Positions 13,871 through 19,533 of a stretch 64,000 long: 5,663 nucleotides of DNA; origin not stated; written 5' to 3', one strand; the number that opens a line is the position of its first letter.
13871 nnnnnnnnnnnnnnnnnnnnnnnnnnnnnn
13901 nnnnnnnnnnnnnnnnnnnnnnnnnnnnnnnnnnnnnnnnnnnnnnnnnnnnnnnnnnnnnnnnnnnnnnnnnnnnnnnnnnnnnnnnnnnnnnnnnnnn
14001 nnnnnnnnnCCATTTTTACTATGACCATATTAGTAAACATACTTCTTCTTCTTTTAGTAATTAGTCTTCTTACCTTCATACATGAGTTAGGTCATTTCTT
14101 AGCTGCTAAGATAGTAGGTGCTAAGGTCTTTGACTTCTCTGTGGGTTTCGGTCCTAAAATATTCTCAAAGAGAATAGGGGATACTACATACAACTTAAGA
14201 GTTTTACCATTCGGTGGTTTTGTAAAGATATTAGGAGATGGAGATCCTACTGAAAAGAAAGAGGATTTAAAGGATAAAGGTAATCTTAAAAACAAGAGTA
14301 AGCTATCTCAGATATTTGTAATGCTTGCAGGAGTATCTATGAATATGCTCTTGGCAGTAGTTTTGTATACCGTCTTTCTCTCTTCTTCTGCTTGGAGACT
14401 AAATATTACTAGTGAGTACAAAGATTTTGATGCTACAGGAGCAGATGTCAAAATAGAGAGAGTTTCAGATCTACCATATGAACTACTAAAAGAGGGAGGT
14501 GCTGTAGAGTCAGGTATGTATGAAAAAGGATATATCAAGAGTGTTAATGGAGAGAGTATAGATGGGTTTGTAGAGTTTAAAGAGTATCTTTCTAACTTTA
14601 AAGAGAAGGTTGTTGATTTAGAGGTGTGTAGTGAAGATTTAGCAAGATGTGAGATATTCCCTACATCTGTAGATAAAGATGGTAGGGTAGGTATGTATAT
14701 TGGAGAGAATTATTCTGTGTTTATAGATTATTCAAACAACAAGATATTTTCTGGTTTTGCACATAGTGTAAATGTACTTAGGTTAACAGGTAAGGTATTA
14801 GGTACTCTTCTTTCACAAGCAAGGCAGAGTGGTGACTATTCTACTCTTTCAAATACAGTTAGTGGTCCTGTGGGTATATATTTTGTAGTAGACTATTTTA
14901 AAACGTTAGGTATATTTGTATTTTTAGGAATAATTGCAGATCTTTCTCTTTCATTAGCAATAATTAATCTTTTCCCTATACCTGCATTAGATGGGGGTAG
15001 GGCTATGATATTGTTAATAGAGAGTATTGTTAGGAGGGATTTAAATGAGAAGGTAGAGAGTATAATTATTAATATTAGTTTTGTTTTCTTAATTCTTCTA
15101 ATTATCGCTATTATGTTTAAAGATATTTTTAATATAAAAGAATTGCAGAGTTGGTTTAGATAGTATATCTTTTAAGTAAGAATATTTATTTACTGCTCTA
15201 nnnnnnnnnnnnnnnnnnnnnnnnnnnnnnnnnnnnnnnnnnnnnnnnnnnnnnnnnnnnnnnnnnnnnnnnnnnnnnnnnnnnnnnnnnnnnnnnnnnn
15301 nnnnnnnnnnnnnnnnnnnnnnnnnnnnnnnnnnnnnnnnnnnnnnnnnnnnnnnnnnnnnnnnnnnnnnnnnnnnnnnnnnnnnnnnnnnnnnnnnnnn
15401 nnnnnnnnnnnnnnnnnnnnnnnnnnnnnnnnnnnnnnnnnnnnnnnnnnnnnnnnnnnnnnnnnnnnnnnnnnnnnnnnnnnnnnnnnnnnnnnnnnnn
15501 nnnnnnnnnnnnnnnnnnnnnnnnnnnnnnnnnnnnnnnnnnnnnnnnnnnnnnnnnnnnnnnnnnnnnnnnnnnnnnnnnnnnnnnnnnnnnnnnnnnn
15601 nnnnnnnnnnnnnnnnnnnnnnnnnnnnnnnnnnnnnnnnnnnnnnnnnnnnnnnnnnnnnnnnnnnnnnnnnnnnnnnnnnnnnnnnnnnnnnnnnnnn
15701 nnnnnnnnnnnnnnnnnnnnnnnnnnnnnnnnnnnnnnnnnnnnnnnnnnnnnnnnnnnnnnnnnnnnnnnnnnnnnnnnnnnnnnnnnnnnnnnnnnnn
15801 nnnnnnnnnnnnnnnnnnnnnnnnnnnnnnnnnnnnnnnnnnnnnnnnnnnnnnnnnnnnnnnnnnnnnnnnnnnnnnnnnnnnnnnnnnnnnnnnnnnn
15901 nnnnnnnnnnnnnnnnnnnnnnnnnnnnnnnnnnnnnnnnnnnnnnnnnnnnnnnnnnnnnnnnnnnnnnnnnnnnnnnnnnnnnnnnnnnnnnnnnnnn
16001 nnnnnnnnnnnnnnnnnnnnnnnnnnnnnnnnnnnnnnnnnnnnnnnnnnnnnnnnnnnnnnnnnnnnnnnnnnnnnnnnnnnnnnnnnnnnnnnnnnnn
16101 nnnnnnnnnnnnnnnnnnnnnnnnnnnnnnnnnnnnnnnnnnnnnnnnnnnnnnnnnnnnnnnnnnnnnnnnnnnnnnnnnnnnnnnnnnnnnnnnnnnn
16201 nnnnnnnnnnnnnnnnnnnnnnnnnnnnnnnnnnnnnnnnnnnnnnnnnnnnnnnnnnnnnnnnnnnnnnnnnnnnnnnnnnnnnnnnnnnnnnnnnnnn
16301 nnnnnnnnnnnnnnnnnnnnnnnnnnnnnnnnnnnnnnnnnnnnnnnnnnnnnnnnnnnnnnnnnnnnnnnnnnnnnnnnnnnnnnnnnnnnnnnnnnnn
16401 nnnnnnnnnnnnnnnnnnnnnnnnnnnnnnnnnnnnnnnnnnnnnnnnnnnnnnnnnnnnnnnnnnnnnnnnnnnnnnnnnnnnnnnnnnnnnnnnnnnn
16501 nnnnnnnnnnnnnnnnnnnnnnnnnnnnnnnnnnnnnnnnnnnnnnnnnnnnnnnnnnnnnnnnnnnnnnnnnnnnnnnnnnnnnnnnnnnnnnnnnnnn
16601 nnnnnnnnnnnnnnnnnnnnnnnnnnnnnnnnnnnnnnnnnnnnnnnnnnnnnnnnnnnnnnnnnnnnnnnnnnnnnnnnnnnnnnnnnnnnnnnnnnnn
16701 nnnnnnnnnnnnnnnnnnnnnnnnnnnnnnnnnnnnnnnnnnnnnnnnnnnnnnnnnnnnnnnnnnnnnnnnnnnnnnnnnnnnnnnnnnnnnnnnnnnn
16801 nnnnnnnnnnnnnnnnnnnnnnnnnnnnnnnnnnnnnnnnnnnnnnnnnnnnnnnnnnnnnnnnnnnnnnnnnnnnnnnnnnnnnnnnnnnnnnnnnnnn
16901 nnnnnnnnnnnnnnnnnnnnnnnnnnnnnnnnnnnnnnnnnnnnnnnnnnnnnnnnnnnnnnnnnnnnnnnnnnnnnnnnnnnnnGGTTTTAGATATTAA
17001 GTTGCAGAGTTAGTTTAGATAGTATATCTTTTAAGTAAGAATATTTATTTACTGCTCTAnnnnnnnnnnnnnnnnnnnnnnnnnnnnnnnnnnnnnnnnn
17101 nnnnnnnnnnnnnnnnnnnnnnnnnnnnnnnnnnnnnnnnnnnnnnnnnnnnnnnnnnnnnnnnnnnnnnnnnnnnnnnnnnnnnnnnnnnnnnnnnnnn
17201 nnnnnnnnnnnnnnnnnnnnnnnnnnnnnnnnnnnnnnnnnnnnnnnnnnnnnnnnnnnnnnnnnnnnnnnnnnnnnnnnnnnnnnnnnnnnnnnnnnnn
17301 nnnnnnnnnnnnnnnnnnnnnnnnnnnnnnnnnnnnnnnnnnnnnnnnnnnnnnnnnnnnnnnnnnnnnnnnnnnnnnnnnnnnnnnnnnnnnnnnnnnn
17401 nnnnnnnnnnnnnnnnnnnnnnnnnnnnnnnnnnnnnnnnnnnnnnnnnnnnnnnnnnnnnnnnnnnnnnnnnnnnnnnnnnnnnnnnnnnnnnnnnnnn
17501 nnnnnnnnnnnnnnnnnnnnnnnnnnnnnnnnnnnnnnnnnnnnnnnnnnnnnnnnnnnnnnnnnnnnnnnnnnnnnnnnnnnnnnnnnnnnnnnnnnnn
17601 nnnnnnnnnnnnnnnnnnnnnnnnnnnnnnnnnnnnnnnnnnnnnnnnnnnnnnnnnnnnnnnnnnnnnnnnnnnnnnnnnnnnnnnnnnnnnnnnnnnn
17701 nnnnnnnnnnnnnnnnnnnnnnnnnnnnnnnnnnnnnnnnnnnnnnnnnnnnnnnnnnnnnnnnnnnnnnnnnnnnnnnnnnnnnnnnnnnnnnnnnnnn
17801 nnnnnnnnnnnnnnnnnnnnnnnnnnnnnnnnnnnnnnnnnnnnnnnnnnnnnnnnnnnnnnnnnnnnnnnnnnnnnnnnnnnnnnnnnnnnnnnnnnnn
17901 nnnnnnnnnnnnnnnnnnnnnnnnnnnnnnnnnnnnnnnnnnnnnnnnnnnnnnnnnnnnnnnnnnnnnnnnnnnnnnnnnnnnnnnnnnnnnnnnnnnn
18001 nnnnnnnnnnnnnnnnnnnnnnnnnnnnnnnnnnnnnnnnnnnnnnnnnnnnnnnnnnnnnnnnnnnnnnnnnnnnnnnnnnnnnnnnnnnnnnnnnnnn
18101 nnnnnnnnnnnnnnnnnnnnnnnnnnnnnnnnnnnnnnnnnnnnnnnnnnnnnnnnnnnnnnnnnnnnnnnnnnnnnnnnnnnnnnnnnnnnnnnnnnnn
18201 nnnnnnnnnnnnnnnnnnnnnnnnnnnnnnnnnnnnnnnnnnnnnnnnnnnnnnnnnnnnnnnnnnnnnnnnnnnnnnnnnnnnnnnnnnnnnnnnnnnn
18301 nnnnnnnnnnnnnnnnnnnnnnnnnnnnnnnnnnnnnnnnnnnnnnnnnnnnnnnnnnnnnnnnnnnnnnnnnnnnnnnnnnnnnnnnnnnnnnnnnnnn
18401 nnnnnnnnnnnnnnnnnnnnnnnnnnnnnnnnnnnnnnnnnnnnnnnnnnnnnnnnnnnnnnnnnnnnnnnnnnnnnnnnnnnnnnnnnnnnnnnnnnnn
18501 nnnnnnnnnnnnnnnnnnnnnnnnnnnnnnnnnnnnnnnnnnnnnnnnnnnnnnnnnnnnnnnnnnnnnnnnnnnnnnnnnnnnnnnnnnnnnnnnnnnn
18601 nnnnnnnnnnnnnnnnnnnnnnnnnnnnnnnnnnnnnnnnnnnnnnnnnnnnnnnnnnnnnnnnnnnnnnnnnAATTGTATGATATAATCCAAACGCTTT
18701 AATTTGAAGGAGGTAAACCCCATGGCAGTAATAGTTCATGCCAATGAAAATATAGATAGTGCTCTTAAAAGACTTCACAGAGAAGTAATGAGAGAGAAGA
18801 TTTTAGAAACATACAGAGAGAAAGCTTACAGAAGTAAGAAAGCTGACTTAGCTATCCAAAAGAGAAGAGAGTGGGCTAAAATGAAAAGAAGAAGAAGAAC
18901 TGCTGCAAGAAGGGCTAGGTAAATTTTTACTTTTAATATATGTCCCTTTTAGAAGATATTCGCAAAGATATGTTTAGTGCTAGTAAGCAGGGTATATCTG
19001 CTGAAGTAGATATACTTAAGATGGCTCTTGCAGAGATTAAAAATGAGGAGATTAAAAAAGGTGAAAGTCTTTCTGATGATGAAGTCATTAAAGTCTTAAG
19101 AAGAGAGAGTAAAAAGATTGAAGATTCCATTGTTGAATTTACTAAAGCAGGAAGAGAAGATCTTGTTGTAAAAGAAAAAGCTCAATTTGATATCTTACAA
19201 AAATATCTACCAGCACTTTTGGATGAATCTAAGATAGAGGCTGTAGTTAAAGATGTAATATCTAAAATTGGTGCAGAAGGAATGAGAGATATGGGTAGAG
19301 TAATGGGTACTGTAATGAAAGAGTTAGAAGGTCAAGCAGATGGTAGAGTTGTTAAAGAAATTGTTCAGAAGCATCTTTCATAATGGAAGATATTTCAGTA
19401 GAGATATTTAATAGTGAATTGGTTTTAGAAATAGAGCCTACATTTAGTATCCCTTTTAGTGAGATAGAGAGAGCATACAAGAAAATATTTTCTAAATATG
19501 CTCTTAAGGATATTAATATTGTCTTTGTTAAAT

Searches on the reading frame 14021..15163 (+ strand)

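Call 70: search_protein_families(library=pfam, proteins=[window:14021-15163:+], max_evalue=0.00001)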
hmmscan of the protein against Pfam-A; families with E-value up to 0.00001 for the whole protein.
window:14021-15163:+ (380 aa): 1 family
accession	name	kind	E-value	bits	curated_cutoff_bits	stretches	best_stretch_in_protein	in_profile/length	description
PF02163.28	Peptidase_M50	-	3.7e-51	174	27.2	1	10-360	2-221/221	Peptidase family M50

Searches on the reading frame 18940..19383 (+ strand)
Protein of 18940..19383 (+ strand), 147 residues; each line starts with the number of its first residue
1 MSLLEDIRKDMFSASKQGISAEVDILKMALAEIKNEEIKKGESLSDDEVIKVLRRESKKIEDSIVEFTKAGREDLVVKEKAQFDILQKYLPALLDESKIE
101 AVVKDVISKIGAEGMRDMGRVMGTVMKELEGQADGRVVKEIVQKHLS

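Call 70: search_protein_families(library=pfam, proteins=[window:18940-19383:+], max_evalue=0.00001)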
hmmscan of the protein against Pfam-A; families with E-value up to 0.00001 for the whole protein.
window:18940-19383:+ (147 aa): 2 families
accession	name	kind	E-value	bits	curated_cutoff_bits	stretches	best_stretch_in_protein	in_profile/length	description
PF09424.15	YqeY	-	2.4e-41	141.6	27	1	5-146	2-143/143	Yqey-like protein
PF02637.23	GatB_Yqey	-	1.3e-06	28.8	27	1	75-146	69-148/148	GatB domain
